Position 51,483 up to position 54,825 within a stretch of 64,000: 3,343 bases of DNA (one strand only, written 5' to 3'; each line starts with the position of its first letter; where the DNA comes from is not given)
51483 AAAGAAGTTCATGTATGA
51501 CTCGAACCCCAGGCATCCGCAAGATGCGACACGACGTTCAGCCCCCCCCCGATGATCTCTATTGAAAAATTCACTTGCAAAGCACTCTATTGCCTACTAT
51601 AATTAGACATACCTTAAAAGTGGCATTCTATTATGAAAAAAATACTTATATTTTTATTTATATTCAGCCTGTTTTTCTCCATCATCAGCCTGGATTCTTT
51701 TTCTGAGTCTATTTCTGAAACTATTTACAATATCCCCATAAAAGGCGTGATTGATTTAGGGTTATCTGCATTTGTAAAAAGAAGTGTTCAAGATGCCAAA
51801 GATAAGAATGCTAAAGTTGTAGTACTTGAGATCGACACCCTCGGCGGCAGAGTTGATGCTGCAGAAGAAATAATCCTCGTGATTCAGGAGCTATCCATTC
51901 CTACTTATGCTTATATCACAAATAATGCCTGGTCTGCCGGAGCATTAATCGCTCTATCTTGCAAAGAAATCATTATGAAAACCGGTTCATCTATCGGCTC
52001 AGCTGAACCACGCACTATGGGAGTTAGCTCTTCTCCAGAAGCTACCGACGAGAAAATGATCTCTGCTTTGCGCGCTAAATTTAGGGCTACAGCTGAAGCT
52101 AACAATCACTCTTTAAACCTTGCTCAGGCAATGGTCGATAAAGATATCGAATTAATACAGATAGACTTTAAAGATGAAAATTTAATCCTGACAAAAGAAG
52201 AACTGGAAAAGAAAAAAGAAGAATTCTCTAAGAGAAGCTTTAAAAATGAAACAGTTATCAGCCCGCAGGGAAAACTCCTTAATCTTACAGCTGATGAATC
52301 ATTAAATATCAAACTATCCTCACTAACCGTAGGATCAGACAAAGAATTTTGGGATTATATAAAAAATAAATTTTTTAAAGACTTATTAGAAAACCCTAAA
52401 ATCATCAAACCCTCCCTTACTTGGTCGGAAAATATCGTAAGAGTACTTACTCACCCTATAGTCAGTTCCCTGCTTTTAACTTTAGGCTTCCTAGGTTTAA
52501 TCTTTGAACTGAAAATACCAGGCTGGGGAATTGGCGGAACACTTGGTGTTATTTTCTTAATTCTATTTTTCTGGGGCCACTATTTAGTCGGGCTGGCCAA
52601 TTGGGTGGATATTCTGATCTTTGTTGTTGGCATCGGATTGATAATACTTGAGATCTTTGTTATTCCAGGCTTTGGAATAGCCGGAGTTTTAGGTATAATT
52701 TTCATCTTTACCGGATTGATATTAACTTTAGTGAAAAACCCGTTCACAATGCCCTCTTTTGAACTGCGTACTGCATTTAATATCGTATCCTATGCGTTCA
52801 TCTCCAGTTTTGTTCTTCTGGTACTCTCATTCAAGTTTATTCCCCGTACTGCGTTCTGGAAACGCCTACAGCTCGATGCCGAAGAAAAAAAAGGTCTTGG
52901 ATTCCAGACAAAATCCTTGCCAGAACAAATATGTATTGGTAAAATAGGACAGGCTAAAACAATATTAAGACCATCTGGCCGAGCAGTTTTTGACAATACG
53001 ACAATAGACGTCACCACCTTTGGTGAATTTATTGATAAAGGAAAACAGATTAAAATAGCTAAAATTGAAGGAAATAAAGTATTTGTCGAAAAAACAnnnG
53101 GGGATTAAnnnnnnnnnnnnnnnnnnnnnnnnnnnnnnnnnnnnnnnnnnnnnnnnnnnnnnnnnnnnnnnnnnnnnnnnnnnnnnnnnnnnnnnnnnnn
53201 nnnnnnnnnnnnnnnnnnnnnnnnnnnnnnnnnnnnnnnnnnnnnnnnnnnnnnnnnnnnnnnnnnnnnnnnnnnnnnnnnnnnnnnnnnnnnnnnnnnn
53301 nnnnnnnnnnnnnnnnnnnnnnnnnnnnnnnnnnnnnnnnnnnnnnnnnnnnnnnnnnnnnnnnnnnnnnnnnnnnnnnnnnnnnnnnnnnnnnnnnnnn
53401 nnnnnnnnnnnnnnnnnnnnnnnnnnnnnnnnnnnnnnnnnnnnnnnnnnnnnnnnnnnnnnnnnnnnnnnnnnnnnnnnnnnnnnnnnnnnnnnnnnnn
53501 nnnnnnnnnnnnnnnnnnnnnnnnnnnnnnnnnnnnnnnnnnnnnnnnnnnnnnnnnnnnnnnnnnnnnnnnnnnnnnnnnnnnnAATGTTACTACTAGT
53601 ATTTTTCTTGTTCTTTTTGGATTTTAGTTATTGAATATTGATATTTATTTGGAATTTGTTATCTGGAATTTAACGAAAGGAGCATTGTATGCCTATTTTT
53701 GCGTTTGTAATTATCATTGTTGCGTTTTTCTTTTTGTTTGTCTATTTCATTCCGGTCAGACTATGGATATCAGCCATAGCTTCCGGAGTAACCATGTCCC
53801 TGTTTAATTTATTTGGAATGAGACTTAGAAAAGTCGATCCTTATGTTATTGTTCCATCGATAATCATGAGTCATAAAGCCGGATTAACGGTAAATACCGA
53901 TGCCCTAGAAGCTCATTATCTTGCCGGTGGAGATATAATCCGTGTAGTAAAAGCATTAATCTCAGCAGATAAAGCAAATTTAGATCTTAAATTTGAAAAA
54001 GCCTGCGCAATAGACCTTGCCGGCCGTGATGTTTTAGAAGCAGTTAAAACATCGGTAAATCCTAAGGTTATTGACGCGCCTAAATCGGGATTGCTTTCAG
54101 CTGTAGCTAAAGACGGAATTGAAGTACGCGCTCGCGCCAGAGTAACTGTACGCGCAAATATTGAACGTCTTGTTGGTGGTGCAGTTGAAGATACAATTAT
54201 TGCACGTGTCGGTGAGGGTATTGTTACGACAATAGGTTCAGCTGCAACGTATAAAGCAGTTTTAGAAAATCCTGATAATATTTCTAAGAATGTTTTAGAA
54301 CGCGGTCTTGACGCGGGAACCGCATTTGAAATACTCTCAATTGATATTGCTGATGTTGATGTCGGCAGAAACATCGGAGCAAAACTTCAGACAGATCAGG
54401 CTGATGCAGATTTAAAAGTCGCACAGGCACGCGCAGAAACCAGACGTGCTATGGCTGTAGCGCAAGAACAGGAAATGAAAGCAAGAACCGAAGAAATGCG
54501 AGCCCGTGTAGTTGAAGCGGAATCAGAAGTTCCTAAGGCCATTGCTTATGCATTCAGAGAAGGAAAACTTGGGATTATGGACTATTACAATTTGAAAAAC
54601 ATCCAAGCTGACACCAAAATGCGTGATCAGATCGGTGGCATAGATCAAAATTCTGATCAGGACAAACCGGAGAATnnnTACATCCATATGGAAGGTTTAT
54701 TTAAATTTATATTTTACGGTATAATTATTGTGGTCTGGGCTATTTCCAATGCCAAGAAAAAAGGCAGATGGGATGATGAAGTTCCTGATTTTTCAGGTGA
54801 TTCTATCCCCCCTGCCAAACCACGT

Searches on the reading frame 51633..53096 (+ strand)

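Call 52: search_protein_families(library=pfam, proteins=[window:51633-53096:+], max_evalue=0.00001)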
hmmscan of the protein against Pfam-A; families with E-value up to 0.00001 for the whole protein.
window:51633-53096:+ (488 aa): 4 families
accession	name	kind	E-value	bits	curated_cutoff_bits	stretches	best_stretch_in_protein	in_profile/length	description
PF25145.1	NfeD1b_N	-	7.8e-43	146.7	40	1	31-200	2-166/189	NfeD1b, N-terminal domain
PF24961.1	NfeD_membrane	-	1.2e-28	100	26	1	277-399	2-117/119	NfeD integral membrane domain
PF01957.25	NfeD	-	2.3e-11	44.2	29.1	1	434-487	4-57/57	NfeD-like C-terminal, partner-binding domain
PF01972.22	SDH_protease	-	2.1e-08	34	31.3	1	30-132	63-163/286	ClpP-like SDH-type serine proteinase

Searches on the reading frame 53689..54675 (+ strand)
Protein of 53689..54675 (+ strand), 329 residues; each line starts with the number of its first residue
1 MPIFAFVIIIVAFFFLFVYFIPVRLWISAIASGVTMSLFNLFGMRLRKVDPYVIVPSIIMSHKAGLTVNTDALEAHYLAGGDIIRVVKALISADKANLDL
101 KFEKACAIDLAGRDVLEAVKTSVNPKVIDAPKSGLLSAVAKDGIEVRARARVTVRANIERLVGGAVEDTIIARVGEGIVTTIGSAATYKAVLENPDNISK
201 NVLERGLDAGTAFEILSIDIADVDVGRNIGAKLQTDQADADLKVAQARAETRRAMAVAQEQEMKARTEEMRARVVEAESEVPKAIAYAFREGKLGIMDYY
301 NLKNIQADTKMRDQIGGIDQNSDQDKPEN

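Call 52: search_protein_families(library=pfam, proteins=[window:53689-54675:+], max_evalue=0.00001)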
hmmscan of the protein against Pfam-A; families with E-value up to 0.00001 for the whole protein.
window:53689-54675:+ (329 aa): 1 family
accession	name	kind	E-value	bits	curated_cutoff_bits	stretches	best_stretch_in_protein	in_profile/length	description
PF12127.13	FloA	-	1.4e-158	527.5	34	1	6-317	4-312/314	Flotillin-like protein FloA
